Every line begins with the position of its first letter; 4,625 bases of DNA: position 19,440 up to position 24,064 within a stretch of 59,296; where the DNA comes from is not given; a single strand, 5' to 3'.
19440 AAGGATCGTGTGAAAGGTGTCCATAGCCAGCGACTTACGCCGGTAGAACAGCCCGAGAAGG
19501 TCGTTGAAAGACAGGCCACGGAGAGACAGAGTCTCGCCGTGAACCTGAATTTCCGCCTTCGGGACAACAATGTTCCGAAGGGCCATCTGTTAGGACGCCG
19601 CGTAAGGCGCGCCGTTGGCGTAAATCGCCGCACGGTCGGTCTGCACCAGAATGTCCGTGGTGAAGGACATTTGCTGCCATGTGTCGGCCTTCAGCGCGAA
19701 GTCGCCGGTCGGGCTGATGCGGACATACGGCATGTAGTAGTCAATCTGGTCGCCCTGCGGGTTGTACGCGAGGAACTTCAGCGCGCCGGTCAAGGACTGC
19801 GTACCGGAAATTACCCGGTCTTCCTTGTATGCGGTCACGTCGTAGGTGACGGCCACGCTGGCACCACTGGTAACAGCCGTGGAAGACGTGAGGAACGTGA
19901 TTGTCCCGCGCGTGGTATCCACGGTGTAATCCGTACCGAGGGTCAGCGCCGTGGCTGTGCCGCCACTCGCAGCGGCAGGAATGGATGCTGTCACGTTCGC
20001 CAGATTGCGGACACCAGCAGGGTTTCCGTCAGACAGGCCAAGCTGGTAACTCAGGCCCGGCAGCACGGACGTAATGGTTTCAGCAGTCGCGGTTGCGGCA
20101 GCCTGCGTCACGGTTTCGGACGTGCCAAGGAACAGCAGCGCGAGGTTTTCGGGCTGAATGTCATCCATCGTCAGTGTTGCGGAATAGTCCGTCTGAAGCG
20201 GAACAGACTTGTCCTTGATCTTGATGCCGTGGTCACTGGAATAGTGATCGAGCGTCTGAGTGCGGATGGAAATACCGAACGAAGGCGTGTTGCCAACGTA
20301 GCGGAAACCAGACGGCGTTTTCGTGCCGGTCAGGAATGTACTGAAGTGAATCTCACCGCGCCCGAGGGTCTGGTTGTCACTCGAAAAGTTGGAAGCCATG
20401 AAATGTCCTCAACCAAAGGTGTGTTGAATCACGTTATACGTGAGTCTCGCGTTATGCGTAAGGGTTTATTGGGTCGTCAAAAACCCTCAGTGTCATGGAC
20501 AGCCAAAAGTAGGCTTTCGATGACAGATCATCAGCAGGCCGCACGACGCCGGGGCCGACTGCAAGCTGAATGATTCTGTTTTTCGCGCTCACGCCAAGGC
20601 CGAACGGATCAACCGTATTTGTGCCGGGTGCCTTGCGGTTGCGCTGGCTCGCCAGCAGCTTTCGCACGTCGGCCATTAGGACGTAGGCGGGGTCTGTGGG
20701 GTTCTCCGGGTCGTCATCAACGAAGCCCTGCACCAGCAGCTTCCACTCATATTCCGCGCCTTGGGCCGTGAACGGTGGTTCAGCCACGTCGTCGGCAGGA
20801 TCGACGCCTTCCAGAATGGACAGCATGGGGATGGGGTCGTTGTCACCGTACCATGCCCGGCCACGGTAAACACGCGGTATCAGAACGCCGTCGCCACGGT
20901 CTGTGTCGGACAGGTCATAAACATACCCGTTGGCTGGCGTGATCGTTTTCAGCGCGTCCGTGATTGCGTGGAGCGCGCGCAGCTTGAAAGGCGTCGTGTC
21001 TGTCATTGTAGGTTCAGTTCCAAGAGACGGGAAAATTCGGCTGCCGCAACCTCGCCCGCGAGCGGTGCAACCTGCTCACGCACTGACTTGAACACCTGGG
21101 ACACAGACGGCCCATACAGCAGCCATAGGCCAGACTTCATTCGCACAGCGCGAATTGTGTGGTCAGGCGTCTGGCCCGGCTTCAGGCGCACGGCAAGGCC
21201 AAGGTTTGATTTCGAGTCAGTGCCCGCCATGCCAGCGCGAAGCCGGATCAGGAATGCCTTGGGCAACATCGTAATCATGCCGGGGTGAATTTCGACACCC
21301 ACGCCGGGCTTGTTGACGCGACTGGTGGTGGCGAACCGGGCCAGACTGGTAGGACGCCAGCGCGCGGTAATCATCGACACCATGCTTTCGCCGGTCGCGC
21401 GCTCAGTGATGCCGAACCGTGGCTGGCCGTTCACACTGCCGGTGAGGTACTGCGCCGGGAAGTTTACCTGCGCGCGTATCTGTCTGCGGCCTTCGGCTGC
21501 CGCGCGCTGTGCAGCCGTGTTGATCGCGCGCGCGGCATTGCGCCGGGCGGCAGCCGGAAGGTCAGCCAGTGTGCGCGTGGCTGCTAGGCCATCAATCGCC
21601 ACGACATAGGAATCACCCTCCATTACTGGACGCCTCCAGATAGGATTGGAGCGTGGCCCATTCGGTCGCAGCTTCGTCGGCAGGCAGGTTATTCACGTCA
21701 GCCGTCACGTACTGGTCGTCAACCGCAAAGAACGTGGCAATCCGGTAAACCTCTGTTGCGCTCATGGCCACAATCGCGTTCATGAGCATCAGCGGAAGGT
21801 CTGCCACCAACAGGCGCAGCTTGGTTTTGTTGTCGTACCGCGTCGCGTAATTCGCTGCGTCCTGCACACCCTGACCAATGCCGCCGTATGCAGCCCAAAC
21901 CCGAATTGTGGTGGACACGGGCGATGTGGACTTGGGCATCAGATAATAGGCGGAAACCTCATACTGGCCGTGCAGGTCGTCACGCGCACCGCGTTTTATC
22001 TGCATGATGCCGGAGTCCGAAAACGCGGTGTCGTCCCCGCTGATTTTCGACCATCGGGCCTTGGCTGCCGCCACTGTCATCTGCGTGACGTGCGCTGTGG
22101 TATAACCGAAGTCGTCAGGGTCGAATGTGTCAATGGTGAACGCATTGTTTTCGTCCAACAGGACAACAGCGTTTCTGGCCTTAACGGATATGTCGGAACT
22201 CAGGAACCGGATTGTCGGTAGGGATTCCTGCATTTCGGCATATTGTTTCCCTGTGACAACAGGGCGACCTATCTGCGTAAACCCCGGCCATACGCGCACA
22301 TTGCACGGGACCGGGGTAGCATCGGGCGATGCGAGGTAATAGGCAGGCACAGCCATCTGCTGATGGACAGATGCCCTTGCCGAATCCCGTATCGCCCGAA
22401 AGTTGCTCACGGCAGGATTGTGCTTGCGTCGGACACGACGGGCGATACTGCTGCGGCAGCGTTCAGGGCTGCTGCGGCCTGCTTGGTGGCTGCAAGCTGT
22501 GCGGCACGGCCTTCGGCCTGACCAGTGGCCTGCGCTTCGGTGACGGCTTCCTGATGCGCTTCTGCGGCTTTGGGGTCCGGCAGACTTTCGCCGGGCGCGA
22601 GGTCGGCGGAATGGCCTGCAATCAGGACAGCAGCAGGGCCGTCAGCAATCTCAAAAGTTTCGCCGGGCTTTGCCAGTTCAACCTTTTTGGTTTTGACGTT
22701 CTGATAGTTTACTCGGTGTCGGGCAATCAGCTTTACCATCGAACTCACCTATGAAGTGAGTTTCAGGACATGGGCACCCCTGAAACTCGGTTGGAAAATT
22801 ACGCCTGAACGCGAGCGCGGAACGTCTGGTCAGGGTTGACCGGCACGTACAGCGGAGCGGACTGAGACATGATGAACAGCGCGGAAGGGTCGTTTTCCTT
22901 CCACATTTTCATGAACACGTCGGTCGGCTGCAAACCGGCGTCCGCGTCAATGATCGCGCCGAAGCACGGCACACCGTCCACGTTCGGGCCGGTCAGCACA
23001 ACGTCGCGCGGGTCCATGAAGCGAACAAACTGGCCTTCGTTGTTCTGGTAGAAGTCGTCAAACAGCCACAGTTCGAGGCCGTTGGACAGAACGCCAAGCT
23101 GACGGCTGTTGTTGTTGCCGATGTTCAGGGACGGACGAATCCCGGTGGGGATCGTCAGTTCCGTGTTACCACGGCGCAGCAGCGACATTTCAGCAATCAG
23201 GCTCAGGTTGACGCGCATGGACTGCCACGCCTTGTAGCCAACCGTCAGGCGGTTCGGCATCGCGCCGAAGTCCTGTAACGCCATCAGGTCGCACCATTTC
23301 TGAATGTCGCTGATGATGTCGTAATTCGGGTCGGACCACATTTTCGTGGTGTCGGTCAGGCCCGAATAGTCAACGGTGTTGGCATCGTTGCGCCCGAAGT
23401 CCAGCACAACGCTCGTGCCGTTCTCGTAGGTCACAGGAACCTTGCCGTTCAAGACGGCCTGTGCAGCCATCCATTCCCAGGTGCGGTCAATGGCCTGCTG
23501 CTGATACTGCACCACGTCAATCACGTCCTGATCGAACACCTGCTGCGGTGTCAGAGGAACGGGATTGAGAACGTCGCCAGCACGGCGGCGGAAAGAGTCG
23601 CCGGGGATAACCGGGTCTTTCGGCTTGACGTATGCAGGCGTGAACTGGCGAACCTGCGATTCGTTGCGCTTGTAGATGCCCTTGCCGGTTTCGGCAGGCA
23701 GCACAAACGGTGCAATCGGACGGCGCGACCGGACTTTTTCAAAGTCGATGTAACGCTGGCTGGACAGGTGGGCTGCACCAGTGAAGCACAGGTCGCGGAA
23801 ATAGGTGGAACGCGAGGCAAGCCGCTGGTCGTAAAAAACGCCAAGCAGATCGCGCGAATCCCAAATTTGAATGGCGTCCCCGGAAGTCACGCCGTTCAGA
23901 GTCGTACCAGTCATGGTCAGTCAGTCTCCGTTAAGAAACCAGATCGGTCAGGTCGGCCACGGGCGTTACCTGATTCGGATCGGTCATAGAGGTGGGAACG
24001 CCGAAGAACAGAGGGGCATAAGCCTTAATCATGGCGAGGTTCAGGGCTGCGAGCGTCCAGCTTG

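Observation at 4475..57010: Dispersed 19-bp element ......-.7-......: twelve copies, all at module boundaries and all co-oriented with the downstream gene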

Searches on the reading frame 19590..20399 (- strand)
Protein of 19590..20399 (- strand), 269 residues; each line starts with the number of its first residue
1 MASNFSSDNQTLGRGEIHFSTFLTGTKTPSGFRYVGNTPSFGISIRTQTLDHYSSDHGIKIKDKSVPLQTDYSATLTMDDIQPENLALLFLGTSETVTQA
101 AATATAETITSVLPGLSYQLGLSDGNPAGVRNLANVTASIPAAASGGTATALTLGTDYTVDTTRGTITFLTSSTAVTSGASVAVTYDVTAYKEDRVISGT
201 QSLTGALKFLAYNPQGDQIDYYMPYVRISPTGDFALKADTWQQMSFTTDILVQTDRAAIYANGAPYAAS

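Call 56: search_protein_families(library=phrogs, proteins=[window:19590-20399:-], max_evalue=0.001)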
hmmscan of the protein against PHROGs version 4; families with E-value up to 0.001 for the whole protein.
window:19590-20399:- (269 aa): 1 family
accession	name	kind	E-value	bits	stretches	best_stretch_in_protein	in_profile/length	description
phrog_807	-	tail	1.6e-60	205.7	1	8-257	5-241/256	major tail protein with Ig-like domain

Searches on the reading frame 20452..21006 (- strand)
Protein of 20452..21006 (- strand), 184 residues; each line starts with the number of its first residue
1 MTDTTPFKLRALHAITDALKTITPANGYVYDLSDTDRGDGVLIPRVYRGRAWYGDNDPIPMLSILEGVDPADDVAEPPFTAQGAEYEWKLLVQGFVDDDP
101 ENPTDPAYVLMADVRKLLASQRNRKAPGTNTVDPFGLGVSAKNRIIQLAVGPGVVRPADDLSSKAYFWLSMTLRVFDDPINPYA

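Call 56: search_protein_families(library=phrogs, proteins=[window:20452-21006:-], max_evalue=0.001)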
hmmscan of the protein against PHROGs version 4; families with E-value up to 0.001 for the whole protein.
window:20452-21006:- (184 aa): 1 family
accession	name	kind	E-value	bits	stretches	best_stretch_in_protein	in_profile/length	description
phrog_5078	-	connector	1.2e-49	169.1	1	5-184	3-171/171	tail terminator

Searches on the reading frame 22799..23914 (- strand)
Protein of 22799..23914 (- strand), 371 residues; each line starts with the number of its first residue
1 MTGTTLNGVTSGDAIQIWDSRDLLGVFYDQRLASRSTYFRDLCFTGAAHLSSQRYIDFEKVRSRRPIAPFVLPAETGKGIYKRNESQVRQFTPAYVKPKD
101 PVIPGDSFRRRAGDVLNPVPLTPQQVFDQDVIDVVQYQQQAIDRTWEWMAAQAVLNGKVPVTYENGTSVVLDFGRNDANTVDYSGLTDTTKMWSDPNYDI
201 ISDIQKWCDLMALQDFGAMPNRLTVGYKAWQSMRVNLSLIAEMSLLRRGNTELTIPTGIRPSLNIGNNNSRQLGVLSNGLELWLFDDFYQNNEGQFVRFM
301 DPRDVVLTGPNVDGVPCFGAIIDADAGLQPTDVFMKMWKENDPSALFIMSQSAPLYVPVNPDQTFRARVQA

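Call 7: search_dna_similar(query=window:22799-23914:-, collection=phages, mode=protein, max_rows=25)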
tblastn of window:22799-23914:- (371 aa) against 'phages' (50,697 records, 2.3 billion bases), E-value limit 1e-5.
Records with a match: 432; places in all: 433; records where one place covers at least 80% of the query: 395.
Best place of each record, by identity: <60% 432.
By first word of the organism name: Escherichia 100; Salmonella 90; Klebsiella 25; Rhodobacter 23; Proteus 21; Vibrio 21; Aeromonas 18; Ruegeria 10; Providencia 10; Stx1a-converting 10; and 41 more.
By host as written in the record: - 76; Escherichia coli 32; Salmonella enterica subsp. enterica serovar Typhimurium 25; Rhodobacter capsulatus YW1 23; Salmonella enterica 17; Proteus mirabilis 15; Ruegeria pomeroyi DSS-3 10; Salmonella sp. 10; and 129 more.
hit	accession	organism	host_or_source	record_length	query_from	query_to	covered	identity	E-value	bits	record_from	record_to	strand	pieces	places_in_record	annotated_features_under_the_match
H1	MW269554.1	Achromobacter phage vB_AchrS_AchV4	-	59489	2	371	100%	40.3%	1e-64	228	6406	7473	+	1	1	major capsid protein | head decoration protein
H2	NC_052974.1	Achromobacter phage vB_AchrS_AchV4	-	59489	2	371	100%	40.3%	1e-64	228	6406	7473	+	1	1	major head protein | head decoration protein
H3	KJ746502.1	Rhizobium phage vB_RleM_PPF1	Rhizobium leguminosarum strain F1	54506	13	371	97%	39.2%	3e-61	218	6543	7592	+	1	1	putative major capsid protein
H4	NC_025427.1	Rhizobium phage vB_RleM_PPF1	Rhizobium leguminosarum strain F1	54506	13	371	97%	39.2%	3e-61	218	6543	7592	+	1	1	major head protein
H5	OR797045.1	Stenotrophomonas phage vB_SmaS_Bhz60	Stenotrophomonas maltophilia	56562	15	371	96%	38.3%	2e-53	195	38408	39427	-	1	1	putative major head protein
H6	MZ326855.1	Stenotrophomonas phage Suzuki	Stenotrophomonas maltophilia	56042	15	371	96%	38.0%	3e-53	195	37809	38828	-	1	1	major capsid protein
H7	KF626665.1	Xylella phage Sano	Xylella fastidiosa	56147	15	371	96%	37.9%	1e-51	190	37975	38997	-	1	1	major capsid protein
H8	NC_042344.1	Xylella phage Sano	Xylella fastidiosa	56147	15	371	96%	37.9%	1e-51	190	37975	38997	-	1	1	major head protein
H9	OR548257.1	Clavibacter phage 33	Clavibacter michiganensis subsp. ...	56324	15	371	96%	37.3%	1e-50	187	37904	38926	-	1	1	major head protein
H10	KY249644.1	Synechococcus virus S-ESS1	Synechococcus sp.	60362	56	371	85%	41.3%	2e-61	218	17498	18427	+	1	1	minor capsid protein E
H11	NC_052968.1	Synechococcus virus S-ESS1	Synechococcus sp.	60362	56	371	85%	41.3%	2e-61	218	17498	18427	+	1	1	major head protein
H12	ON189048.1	Xanthomonas phage Seregon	-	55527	15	371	96%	36.5%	4e-51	189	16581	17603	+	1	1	major capsid protein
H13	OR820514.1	Xanthomonas phage AhaSv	Xanthomonas campestris pv. campestris ...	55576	15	371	96%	36.2%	8e-51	188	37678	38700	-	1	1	major head protein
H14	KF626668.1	Xylella phage Salvo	Xylella fastidiosa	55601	15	371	96%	36.2%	8e-51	188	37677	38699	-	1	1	major capsid protein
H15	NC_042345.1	Xylella phage Salvo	Xylella fastidiosa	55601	15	371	96%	36.2%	8e-51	188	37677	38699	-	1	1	major head protein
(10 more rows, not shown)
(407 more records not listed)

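Call 23: find_encoding_contigs(protein=window:22799-23914:-, flank=10000, max_places=10)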
Protein window:22799-23914:- (371 aa): 3 contigs read that carry it; 2 places shown.
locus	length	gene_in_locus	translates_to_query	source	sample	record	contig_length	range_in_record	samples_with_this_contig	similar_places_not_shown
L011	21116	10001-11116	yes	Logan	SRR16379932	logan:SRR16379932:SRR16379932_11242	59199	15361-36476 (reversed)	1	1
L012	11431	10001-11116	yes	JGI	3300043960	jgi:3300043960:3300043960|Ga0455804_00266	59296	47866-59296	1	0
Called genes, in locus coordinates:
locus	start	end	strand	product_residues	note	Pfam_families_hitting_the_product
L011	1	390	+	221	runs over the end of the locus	-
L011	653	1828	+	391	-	PF13356:Arm-DNA-bind_3, PF22022:Phage_int_M, PF00589:Phage_integrase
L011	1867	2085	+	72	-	PF05930:Phage_AlpA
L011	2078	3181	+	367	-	PF01555:N6_N4_Mtase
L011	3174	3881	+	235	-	PF07278:DUF1441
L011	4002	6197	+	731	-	PF05876:GpA_ATPase, PF20454:GpA_nuclease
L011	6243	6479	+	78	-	PF02831:gpW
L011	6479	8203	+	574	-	PF05136:Phage_portal_2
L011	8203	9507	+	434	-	PF01343:Peptidase_S49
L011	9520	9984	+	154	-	PF02924:HDPD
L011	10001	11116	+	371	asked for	PF03864:Phage_cap_E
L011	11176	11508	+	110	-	-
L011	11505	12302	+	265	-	-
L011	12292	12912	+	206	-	-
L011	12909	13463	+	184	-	-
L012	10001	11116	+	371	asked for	PF03864:Phage_cap_E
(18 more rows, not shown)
